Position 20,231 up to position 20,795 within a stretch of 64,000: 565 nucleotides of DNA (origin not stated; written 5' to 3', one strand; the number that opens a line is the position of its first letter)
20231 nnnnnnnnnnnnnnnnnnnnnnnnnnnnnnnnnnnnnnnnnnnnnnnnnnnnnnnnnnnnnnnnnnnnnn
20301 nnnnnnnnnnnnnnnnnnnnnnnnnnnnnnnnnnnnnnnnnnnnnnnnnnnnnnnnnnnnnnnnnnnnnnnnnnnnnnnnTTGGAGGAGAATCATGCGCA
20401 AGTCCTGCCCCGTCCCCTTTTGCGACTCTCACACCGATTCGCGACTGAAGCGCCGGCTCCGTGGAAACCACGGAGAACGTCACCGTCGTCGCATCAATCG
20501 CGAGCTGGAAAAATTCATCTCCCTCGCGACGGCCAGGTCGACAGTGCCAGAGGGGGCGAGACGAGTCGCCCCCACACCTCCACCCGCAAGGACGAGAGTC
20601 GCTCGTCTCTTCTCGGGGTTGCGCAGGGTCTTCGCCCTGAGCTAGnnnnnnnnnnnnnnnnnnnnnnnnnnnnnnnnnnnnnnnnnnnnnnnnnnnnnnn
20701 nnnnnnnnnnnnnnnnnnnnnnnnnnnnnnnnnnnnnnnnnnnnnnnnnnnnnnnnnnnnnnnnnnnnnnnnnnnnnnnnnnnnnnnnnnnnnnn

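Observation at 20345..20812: Strongly promoted ~470-nt GC-rich element: either a novel large ncRNA or a protamine-like Arg-rich 83-aa protein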

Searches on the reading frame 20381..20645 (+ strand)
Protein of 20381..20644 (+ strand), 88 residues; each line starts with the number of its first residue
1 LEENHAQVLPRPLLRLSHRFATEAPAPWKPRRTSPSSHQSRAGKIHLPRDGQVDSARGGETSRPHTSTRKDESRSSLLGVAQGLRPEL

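Call 11: search_protein_families(library=pfam, proteins=[window:20394-20645:+], max_evalue=1)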
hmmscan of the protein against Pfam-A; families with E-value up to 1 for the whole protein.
window:20394-20645:+ (83 aa): 2 families
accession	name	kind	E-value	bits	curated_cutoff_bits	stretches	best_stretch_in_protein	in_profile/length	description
PF03228.19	Adeno_VII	-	0.052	14.5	21.2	1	36-76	49-89/142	Adenoviral core protein VII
PF04823.17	Herpes_UL49_2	-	0.18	12.3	25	1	29-55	63-89/96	Herpesvirus UL49 tegument protein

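Call 12: find_homologous_proteins(query=window:20394-20645:+, max_evalue=0.01)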
Query window:20394-20645:+ (83 aa): 1 proteins with E <= 0.01 among 2 candidates.
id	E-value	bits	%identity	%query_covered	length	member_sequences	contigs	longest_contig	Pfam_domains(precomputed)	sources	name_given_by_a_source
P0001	6.4e-47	174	100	100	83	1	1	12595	-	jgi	-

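Call 23: search_protein_representatives(protein=window:20394-20645:+)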
Query: 83 residues. Proteins with E-value up to 0.001 (for the whole library): 2; up to 1e-10: 2; up to 1e-30: 1. The best 2 are listed.
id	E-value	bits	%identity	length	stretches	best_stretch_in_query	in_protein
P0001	2.0e-47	174.4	100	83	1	1-83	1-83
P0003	3.1e-13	65.7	47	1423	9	45-67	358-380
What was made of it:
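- No homolog among 15 billion proteins (calls 12, 23).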

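Call 24: find_related_loci(query=window:20394-20645:+, collection=viral_contigs, flank=5000)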
Query window:20394-20645:+ (83 aa) in viral_contigs; peptide patterns used: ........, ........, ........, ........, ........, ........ (x = any residue, [..] = any of these).
242 stretches matched a pattern, but none encodes a relative of the query by tblastn (E <= 1e-3).

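Call 34: find_related_loci(query=window:20394-20645:+, collection=metagenome_contigs, flank=3000)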
Query window:20394-20645:+ (83 aa) in metagenome_contigs; peptide patterns used: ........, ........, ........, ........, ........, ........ (x = any residue, [..] = any of these).
599 stretches matched a pattern, but none encodes a relative of the query by tblastn (E <= 1e-3).
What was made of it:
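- Tried and rejected: Back-translated peptide scans of viral and metagenome contigs gave nothing (calls 24, 34).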

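Call 36: predict_structure(protein=window:20394-20645:+)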
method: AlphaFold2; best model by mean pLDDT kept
length: 83 residues; sequences in the alignment: 1
mean_pLDDT: 63.4   pTM: 0.31
mean pLDDT of the five models: 63.4, 62.1, 60.5, 58.5, 56.6
residues with pLDDT >= 90: 7; 70-90: 13; 50-70: 57; < 50: 6
segments of 3 or more residues with pLDDT < 50: none
pLDDT, mean of each block of 10 residues (from residue 1): 52 54 66 91 75 52 59 61 56
secondary structure, 60 per line:
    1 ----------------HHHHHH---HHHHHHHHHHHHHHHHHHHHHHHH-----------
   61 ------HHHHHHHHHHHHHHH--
elements in order: H17-22 H26-49 H67-81
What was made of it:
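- A helix at residues 26-49 is predicted with pLDDT of about 90 (call 36).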

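Call 48: search_protein_families(library=phrogs, proteins=[window:20394-20645:+], max_evalue=1)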
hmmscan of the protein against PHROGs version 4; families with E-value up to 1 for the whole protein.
window:20394-20645:+ (83 aa): 1 family
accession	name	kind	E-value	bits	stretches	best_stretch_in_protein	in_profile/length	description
phrog_26493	-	unknown function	0.2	12.6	1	7-26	24-45/67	-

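Call 49: search_protein_families(library=ncbifam, proteins=[window:20394-20645:+], max_evalue=1)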
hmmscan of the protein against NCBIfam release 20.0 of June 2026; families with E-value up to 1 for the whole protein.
window:20394-20645:+ (83 aa): 0 families

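Call 50: search_solved_structures(query=window:20394-20645:+, max_evalue=10)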
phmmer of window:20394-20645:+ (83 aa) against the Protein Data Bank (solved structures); distinct sequences matched with E-value up to 10: 2.
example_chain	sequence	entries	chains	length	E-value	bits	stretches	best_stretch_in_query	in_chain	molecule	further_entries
7w3y_A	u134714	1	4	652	0.37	14.5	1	12-82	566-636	Isoform 2 of Potassium voltage-gated channel subfamily D member 3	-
7w6n_B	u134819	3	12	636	0.45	14.2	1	12-82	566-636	Isoform 2 of Potassium voltage-gated channel subfamily D member 3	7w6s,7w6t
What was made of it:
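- Closest known: Arg-rich small nucleic-acid-binding proteins. Different: No significant similarity to any protein (calls 11, 12, 23, 48-50).
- Pfam, PHROGs, NCBIfam and PDB gave nothing (calls 11, 48-50).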

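Call 56: predict_structure(protein=window:20381-20644:+)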
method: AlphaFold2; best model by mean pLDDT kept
length: 88 residues; sequences in the alignment: 1
mean_pLDDT: 66.1   pTM: 0.20
mean pLDDT of the five models: 66.1, 63.0, 63.0, 58.8, 57.7
residues with pLDDT >= 90: 0; 70-90: 23; 50-70: 63; < 50: 2
segments of 3 or more residues with pLDDT < 50: none
pLDDT, mean of each block of 10 residues (from residue 1): 71 80 69 61 69 60 65 62 55
secondary structure, 60 per line:
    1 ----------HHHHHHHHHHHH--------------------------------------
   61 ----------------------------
elements in order: H11-22
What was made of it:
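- An AF2 model of an alternative frame scored as well as ORF83, with pLDDT 66 against 63 (calls 36, 56). The control frame is modelled equally well by AF2 (call 56).
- Tried and rejected: An alternative frame scored the same (calls 36, 56).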

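Call 58: search_dna_similar(query=window:20394-20645:+, collection=plasmids, mode=protein, max_evalue=1)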
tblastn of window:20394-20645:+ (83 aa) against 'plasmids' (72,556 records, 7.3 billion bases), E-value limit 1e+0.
No match.
